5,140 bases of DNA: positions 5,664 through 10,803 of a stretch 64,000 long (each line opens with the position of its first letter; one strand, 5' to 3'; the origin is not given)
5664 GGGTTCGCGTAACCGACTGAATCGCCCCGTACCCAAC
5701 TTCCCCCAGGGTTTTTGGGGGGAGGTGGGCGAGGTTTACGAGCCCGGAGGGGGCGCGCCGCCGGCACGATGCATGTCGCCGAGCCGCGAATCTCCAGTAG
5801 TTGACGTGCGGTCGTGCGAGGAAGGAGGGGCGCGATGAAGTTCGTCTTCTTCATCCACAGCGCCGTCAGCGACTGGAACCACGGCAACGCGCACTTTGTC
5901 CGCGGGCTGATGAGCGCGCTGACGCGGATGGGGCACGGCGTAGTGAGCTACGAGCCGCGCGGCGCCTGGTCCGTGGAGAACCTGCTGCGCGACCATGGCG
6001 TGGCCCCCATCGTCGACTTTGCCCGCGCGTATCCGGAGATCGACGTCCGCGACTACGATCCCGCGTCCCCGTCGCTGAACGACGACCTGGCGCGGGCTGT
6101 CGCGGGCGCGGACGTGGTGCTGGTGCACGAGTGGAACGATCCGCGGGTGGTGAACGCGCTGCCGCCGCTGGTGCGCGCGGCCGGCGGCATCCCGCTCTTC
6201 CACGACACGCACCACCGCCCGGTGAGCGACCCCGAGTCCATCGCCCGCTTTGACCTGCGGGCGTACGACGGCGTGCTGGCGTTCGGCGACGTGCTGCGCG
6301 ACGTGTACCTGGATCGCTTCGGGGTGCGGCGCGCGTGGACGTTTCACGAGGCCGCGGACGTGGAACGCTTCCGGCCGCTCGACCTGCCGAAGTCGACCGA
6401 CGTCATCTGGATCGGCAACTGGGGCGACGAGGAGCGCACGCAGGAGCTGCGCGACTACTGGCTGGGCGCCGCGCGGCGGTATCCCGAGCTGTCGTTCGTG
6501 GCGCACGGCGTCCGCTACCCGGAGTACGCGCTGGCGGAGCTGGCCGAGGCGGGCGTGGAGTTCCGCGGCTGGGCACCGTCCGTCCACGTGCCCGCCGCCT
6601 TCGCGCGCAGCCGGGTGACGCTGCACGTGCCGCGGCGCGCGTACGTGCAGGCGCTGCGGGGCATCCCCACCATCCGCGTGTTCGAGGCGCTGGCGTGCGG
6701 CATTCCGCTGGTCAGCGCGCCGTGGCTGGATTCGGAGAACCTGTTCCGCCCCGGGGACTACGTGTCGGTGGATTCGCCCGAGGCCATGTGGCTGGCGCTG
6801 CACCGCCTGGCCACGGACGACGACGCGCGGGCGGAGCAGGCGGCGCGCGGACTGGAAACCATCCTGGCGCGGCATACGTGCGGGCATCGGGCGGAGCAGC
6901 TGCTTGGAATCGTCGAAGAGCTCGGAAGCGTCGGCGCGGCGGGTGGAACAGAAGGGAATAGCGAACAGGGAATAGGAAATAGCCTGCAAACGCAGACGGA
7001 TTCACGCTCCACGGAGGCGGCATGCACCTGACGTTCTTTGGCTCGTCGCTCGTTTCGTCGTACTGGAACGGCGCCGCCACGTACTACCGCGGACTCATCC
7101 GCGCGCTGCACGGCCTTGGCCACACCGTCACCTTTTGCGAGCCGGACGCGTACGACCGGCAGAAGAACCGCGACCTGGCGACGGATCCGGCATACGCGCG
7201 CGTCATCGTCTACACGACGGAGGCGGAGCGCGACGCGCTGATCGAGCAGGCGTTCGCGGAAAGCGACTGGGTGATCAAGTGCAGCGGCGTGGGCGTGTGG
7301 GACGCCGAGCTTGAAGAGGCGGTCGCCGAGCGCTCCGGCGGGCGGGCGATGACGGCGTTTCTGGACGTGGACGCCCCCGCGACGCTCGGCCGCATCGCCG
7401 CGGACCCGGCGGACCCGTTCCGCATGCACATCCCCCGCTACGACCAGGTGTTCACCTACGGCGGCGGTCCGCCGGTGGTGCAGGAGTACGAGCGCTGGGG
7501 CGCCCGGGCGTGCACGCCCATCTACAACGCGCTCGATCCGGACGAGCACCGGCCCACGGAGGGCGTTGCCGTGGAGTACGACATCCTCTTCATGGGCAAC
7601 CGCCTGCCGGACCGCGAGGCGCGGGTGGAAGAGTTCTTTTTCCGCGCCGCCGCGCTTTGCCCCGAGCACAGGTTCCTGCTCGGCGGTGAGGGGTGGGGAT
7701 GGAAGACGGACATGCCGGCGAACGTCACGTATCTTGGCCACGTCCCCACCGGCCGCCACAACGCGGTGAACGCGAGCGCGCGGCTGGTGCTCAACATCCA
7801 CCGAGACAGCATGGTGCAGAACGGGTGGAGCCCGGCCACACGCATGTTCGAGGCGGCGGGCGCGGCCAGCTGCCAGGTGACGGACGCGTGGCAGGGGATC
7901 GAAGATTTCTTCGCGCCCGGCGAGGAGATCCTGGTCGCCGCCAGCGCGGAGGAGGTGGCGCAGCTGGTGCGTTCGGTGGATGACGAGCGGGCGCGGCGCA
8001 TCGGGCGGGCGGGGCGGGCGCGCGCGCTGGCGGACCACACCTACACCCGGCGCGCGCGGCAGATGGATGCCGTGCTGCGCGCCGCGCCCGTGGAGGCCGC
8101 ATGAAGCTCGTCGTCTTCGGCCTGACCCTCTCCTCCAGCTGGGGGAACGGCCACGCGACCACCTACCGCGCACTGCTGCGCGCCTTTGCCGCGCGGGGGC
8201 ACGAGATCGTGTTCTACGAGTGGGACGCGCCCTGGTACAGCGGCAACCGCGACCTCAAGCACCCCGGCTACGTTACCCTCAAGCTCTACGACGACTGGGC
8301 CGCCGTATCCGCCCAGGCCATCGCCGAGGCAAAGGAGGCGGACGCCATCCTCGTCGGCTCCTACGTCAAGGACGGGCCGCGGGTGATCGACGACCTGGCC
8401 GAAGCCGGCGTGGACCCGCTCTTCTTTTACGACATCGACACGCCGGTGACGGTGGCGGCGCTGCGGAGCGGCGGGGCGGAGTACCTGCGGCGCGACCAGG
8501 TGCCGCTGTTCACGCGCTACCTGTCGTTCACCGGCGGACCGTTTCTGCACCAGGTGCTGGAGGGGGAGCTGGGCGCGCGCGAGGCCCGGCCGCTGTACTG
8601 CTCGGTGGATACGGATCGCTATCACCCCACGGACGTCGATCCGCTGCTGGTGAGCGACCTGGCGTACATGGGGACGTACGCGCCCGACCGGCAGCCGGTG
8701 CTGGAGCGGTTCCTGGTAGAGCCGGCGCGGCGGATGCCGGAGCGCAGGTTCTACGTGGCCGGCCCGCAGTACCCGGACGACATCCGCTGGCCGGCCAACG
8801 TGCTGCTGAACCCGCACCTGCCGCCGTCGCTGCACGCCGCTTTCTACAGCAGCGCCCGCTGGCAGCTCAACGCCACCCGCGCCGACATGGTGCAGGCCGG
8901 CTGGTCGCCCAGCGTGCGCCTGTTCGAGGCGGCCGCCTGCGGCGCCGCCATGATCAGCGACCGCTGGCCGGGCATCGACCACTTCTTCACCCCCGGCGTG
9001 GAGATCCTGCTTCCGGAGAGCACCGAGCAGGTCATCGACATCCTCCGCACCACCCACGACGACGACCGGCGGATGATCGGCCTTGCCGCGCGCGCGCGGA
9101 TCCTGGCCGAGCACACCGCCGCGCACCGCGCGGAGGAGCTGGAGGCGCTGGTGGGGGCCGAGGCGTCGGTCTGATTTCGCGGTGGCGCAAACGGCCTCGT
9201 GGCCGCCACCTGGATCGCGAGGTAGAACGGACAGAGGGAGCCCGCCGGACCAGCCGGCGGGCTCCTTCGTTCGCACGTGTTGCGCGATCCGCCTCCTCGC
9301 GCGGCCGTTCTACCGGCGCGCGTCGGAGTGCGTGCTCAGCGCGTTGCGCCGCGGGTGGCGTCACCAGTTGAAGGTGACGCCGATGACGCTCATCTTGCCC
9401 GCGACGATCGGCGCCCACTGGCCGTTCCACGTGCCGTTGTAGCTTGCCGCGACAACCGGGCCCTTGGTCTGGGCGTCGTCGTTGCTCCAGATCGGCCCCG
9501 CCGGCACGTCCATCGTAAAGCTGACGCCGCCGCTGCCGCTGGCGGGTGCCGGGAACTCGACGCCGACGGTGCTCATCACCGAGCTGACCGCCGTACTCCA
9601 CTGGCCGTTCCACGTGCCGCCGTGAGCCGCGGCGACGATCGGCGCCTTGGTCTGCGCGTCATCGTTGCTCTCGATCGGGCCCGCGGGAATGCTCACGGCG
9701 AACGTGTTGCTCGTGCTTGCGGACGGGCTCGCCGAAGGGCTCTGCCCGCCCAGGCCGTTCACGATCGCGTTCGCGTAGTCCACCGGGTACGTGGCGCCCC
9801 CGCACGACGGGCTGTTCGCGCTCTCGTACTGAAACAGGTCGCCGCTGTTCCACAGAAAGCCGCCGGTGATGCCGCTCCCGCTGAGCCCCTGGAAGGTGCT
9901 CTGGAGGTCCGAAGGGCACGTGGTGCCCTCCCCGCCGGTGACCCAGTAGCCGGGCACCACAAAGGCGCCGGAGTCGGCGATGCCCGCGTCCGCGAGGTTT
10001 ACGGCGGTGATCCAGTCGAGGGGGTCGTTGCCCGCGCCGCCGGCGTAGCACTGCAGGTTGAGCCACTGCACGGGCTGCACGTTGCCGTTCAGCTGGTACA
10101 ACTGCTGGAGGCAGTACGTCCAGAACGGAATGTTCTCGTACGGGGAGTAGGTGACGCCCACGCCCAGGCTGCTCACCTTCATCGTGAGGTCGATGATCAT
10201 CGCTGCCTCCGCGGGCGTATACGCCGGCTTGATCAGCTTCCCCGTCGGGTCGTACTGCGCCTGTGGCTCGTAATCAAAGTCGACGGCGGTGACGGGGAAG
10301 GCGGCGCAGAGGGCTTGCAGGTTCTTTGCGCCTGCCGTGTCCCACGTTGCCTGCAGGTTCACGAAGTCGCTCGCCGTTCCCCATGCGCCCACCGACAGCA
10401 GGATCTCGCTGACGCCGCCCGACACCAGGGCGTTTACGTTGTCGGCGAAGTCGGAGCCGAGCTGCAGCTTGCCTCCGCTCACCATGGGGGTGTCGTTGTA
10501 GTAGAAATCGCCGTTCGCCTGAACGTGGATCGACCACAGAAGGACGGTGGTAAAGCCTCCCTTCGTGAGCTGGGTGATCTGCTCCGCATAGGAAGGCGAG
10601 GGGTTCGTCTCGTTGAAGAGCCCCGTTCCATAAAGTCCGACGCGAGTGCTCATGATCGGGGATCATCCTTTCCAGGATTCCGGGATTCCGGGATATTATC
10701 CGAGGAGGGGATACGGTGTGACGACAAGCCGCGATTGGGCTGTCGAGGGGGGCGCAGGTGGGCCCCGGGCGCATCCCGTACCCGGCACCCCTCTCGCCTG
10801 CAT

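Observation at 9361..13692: Four-gene divergent island: MVL lectin + GH18-MVL hydrolase back-to-back with a DyP peroxidase and small partner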

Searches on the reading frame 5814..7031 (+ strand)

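Call 66: search_protein_families(library=pfam, proteins=[window:5814-7031:+], max_evalue=0.01)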
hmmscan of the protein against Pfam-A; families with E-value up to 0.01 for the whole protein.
window:5814-7031:+ (405 aa): 2 families
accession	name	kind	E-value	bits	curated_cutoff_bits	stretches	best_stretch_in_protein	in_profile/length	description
PF13524.12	Glyco_trans_1_2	-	1.5e-32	112.9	25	1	215-364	4-143/144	Glycosyl transferase-like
PF13692.12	Glyco_trans_1_4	-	9e-05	23.2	27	1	197-335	4-142/142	Glycosyl transferases group 1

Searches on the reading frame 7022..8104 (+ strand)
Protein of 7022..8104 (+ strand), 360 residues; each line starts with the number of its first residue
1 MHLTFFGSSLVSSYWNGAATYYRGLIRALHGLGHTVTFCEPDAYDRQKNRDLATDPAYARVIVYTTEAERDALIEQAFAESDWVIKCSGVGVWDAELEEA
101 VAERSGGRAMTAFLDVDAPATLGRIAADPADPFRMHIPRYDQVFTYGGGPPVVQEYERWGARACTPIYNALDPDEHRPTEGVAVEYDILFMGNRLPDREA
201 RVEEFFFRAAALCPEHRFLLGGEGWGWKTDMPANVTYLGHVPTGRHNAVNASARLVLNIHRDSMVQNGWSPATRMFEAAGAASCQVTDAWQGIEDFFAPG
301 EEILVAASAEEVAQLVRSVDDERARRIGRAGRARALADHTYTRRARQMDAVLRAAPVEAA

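Call 66: search_protein_families(library=pfam, proteins=[window:7022-8104:+], max_evalue=0.01)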
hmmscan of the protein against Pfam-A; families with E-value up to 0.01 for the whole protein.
window:7022-8104:+ (360 aa): 3 families
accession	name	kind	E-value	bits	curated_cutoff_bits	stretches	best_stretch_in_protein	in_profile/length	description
PF13524.12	Glyco_trans_1_2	-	7.7e-40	136.6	25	1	204-348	3-142/144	Glycosyl transferase-like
PF23418.1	DUF7108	-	0.00018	22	27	1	305-356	6-57/84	Domain of unknown function (DUF7108)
PF13439.12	Glyco_transf_4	-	0.0033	17.9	28.5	0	15-56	1-38/170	Glycosyltransferase Family 4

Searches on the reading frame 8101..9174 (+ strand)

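Call 66: search_protein_families(library=pfam, proteins=[window:8101-9174:+], max_evalue=0.01)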
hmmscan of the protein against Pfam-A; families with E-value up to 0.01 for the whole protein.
window:8101-9174:+ (357 aa): 1 family
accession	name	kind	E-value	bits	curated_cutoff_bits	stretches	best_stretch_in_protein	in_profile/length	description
PF13524.12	Glyco_trans_1_2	-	7e-42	143.2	25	1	198-348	2-143/144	Glycosyl transferase-like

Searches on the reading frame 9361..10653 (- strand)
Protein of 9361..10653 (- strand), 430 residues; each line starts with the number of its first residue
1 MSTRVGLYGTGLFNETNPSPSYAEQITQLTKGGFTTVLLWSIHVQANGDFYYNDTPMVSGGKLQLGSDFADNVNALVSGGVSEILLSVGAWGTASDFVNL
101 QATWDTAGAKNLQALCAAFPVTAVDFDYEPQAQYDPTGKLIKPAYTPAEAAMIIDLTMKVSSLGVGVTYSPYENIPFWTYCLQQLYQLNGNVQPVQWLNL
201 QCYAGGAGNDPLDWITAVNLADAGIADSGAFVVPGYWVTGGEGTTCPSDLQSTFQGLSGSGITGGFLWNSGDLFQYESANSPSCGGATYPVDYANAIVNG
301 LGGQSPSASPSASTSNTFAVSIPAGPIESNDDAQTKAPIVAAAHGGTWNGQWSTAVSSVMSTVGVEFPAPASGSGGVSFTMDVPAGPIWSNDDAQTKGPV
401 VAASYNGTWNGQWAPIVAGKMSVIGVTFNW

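Call 3: search_protein_families(library=pfam, proteins=[window:9361-10653:-], max_evalue=0.01)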
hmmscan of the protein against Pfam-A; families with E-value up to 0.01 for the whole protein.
window:9361-10653:- (430 aa): 1 family
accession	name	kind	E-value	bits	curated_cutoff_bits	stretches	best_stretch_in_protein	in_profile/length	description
PF12151.13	MVL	-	6.8e-19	68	25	2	330-362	1-33/36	Mannan-binding protein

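Call 4: search_protein_families(library=ncbifam, proteins=[window:9361-10653:-], max_evalue=0.01)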
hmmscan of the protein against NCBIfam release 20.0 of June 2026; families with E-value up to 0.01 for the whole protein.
window:9361-10653:- (430 aa): 0 families

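Call 5: search_solved_structures(query=window:9361-10653:-, max_evalue=1, show_alignments=2)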
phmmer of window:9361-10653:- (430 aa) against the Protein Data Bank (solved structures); distinct sequences matched with E-value up to 1: 1.
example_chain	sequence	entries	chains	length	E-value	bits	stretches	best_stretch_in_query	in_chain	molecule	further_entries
1zhq_A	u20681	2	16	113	7.6e-29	104.2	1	318-428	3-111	mannan-binding lectin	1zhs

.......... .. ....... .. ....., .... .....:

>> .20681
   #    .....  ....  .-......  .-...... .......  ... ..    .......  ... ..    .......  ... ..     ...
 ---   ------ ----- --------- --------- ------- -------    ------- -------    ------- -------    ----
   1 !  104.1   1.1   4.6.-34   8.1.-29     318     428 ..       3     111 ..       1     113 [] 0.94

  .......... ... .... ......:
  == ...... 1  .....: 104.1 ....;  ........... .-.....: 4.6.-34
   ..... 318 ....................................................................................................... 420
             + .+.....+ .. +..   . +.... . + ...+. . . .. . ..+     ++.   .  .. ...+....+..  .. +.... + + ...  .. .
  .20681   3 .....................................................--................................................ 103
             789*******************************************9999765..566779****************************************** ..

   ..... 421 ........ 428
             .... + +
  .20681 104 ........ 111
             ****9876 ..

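Call 10: find_homologous_proteins(query=window:9361-10653:-, region=1-305)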
Query window:9361-10653:-, residues 1-305 (305 aa): 75 proteins with E <= 0.001 among 5113 candidates.
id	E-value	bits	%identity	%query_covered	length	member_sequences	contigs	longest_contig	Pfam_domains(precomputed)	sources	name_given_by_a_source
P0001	1.8e-203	693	100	100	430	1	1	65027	PF12151.14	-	-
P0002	3.2e-160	551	80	99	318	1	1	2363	-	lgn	-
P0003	1.1e-153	529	80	99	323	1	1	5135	-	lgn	-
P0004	3.3e-152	524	78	99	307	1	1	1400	-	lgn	-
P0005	1.1e-149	516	77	99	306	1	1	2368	-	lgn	-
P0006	2.8e-149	515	78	99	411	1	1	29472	PF12151.14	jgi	jgi:hypothetical protein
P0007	3.7e-149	514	77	99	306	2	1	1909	-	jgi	jgi:hypothetical protein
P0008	1.7e-147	509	76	100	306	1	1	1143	-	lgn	-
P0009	1.8e-147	509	77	100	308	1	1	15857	-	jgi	jgi:hypothetical protein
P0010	6.4e-147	507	76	99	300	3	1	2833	-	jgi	jgi:hypothetical protein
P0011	2.1e-145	502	76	98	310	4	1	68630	-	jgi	jgi:hypothetical protein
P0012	2.6e-143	495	75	99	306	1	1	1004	-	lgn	-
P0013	4.1e-141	488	74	98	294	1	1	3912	-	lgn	-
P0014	2.7e-135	469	71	98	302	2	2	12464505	-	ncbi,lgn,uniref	ncbi:hypothetical protein [Sorangium sp. So ce1024]|uniref:hypothetical protein n=1 Tax=unclassified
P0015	2.9e-124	432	65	97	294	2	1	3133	-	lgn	-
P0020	9.3e-84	299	73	63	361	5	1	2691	PF12151.14,PF13522.12,PF13537.12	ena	-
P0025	9.6e-69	250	48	98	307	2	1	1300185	-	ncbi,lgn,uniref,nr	ncbi:hypothetical protein ASD38_12795 [Caulobacter sp. Root487D2Y]|uniref:hypothetical protein n=1 T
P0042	7.1e-55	205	41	98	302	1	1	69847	-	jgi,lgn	jgi:hypothetical protein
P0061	5.9e-17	80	31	98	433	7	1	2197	PF14200.13,PF00652.29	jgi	jgi:hypothetical protein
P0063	2.7e-14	71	32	97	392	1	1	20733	-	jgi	jgi:hypothetical protein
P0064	7.6e-14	70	34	87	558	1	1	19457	-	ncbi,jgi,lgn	ncbi:MAG TPA: hypothetical protein VGO57_04415 [Verrucomicrobiae bacterium]|jgi:hypothetical protein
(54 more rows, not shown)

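Call 12: find_encoding_contigs(protein=P0006, flank=8000, max_places=3)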
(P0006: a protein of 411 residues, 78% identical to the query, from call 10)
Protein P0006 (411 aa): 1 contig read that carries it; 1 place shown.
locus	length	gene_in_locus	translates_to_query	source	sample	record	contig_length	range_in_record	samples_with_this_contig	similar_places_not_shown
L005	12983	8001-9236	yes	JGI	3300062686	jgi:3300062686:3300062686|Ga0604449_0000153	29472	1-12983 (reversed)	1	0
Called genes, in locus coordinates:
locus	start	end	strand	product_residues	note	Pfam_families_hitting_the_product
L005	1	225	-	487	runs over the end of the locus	-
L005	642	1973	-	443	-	-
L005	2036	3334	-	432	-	-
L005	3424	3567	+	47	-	-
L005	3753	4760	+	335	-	-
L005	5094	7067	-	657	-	-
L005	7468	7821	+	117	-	PF12151:MVL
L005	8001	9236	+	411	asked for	PF12151:MVL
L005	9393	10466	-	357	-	PF13524:Glyco_trans_1_2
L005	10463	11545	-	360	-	PF13524:Glyco_trans_1_2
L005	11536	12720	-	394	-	PF13524:Glyco_trans_1_2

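Call 13: find_encoding_contigs(protein=P0011, flank=8000, max_places=3)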
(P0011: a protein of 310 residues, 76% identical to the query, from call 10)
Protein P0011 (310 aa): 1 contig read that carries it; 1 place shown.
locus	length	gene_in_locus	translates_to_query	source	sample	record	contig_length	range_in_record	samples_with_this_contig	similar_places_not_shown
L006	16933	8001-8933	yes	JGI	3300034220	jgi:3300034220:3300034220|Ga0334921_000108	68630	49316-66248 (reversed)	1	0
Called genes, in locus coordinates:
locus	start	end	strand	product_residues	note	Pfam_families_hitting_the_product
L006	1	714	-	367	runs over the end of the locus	PF00988:CPSase_sm_chain, PF00117:GATase, PF07722:Peptidase_C26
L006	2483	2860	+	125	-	PF07963:N_methyl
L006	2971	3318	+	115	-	PF07963:N_methyl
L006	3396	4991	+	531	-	-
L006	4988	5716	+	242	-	PF13489:Methyltransf_23, PF08241:Methyltransf_11, PF08242:Methyltransf_12, PF13649:Methyltransf_25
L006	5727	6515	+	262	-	PF00535:Glycos_transf_2, PF13641:Glyco_tranf_2_3 (faint)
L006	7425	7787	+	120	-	PF12151:MVL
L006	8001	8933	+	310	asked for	-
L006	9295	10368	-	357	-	PF13524:Glyco_trans_1_2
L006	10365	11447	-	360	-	PF13524:Glyco_trans_1_2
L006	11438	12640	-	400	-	PF13524:Glyco_trans_1_2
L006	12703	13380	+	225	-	-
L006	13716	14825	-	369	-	PF13439:Glyco_transf_4, PF13579:Glyco_trans_4_4, PF20706:GT4-conflict (weak), PF00534:Glycos_transf_1, PF13692:Glyco_trans_1_4, PF13524:Glyco_trans_1_2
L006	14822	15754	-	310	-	PF01408:GFO_IDH_MocA, PF02894:GFO_IDH_MocA_C, PF22725:GFO_IDH_MocA_C3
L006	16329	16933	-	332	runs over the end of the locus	PF08240:ADH_N, PF00107:ADH_zinc_N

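Call 56: search_protein_families(library=padloc, proteins=[window:9361-10653:-], max_evalue=0.01)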
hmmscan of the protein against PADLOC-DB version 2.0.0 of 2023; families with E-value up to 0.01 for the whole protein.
window:9361-10653:- (430 aa): 0 families

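Call 76: find_encoding_contigs(protein=P0014, flank=5000, max_places=2)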
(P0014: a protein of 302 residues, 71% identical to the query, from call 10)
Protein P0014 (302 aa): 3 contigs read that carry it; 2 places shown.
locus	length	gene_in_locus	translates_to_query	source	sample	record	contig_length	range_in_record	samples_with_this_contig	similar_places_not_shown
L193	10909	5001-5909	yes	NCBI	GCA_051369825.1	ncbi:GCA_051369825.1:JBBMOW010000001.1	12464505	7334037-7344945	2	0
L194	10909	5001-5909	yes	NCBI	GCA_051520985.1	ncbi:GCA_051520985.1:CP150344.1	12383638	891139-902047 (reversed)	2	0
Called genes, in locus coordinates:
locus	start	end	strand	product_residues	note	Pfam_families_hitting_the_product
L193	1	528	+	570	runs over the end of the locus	PF00270:DEAD (faint), PF04851:ResIII, PF00176:SNF2-rel_dom, PF00271:Helicase_C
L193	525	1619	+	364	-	-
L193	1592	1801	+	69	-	PF00873:ACR_tran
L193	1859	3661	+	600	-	PF00498:FHA, PF16697:Yop-YscD_cpl, PF00158:Sigma54_activat, PF14532:Sigma54_activ_2, PF07728:AAA_5 (weak), PF25601:AAA_lid_14, PF02954:HTH_8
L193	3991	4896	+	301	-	PF01419:Jacalin, PF16458:Beta-prism_lec (weak), PF01419:Jacalin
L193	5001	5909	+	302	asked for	-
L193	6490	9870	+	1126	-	PF00069:Pkinase, PF07714:PK_Tyr_Ser-Thr, PF00069:Pkinase, PF13191:AAA_16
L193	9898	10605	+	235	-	PF02368:Big_2 (weak), PF25354:Ig_NUP210_16th (faint), PF26182:Ig_NUP210_5th (faint), PF26918:Ig_Eae (weak)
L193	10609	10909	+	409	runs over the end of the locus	PF02624:YcaO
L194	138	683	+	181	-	-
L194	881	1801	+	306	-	PF00873:ACR_tran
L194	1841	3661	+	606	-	PF16697:Yop-YscD_cpl, PF00498:FHA, PF00158:Sigma54_activat, PF14532:Sigma54_activ_2, PF07728:AAA_5 (weak), PF25601:AAA_lid_14, PF02954:HTH_8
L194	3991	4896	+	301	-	PF01419:Jacalin, PF16458:Beta-prism_lec (weak), PF01419:Jacalin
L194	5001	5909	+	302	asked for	-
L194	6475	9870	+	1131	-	PF00069:Pkinase, PF07714:PK_Tyr_Ser-Thr, PF00069:Pkinase, PF13191:AAA_16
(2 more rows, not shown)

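Call 77: find_encoding_contigs(protein=P0025, flank=5000, max_places=2)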
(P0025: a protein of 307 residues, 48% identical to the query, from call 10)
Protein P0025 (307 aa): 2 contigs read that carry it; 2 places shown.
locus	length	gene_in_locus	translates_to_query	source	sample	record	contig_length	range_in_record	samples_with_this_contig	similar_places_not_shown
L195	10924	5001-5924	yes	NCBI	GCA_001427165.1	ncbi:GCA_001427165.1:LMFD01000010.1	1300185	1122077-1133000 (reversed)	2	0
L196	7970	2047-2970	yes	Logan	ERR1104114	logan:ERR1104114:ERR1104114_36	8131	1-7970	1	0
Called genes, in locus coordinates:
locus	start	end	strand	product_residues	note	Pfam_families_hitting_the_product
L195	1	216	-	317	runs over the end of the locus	PF05875:Ceramidase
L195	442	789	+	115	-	PF07237:DUF1428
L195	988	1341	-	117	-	PF20409:SnoaL_5, PF12680:SnoaL_2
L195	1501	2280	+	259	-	PF09365:DUF2461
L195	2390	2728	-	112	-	PF14082:SduA_C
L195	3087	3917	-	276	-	PF13424:TPR_12 (faint), PF14559:TPR_19 (faint), PF07719:TPR_2 (faint), PF13428:TPR_14 (faint), PF00515:TPR_1 (weak)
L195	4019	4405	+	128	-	-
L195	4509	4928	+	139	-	-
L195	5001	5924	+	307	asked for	-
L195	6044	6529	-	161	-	PF01641:SelR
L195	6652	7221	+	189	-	PF01965:DJ-1_PfpI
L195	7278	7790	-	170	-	PF03928:HbpS-like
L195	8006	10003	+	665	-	PF00289:Biotin_carb_N, PF02222:ATP-grasp (weak), PF02786:CPSase_L_D2, PF07478:Dala_Dala_lig_C, PF02785:Biotin_carb_C, PF18140:PCC_BT, PF00364:Biotin_lipoyl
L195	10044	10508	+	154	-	PF05656:DUF805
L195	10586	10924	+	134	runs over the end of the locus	PF05656:DUF805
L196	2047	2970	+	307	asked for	-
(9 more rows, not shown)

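Call 78: find_encoding_contigs(protein=P0042, flank=5000, max_places=2)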
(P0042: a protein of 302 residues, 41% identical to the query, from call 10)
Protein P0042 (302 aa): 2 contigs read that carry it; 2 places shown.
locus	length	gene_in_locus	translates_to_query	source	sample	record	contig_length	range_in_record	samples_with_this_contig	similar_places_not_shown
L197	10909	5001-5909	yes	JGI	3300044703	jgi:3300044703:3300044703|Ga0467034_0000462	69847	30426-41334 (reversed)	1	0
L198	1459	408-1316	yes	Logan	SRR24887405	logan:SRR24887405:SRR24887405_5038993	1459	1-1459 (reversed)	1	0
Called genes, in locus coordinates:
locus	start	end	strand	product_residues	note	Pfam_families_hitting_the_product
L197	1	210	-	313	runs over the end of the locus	PF08240:ADH_N, PF00107:ADH_zinc_N, PF13602:ADH_zinc_N_2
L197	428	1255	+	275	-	PF00561:Abhydrolase_1 (weak)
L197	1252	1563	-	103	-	PF13417:GST_N_3 (weak), PF13409:GST_N_2 (weak)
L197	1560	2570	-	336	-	PF08240:ADH_N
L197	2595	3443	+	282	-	PF00581:Rhodanese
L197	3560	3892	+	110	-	-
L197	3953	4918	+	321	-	PF06626:DUF1152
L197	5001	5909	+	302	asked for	-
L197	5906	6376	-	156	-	-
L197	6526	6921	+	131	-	-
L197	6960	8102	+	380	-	PF05222:AlaDh_PNT_N, PF01262:AlaDh_PNT_C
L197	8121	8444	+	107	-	PF12769:PNTB_4TM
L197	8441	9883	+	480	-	PF02233:PNTB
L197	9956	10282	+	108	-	PF01909:NTP_transf_2, PF18765:Polbeta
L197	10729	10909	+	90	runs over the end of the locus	-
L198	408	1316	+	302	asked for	-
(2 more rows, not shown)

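Call 79: search_protein_families(library=pfam, proteins=[L195:4019-4405:+, L195:4509-4928:+, L193:3991-4896:+, P0061, P0020, P0063, P0064], max_evalue=0.1)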
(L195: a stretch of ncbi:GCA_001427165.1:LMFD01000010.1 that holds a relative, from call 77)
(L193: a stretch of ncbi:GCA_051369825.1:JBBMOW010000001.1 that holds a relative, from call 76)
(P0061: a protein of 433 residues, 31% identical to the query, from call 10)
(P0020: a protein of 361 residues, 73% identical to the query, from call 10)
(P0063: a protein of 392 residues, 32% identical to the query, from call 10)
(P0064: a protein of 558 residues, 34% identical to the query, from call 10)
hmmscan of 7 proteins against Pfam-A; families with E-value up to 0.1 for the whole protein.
L195:4019-4405:+ (128 aa): 0 families

L195:4509-4928:+ (139 aa): 0 families

L193:3991-4896:+ (301 aa): 2 families
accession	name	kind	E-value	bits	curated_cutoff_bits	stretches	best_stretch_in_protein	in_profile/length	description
PF01419.22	Jacalin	-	1.5e-28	100.4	22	2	159-296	2-135/136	Jacalin-like lectin domain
PF16458.10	Beta-prism_lec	-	1e-08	35.9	25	1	16-125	10-114/131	Beta-prism lectin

P0061 (433 aa): 2 families
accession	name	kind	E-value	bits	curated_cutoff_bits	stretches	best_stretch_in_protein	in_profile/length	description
PF14200.12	RicinB_lectin_2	-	4.4e-21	75.8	25.6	2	293-370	11-88/89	Ricin-type beta-trefoil lectin domain-like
PF00652.28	Ricin_B_lectin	-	1.1e-09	39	29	1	344-431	3-85/126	Ricin-type beta-trefoil lectin domain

P0020 (361 aa): 4 families
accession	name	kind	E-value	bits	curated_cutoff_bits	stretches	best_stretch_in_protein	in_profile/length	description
PF12151.13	MVL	-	1.7e-20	73.1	25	2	322-354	1-33/36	Mannan-binding protein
PF13537.11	GATase_7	-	3.5e-15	56.6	25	1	1-46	77-123/123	Glutamine amidotransferase domain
PF13522.11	GATase_6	-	6.7e-10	39.5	27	1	1-40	91-130/130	Glutamine amidotransferase domain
PF12481.13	DUF3700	-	0.0004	20.4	27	1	2-43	133-174/228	Aluminium induced protein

P0063 (392 aa): 1 family
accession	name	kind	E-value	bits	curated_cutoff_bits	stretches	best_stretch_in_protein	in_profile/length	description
PF00030.24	Crystall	-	0.036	14.6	25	0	351-390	1-40/82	Beta/Gamma crystallin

P0064 (558 aa): 0 families
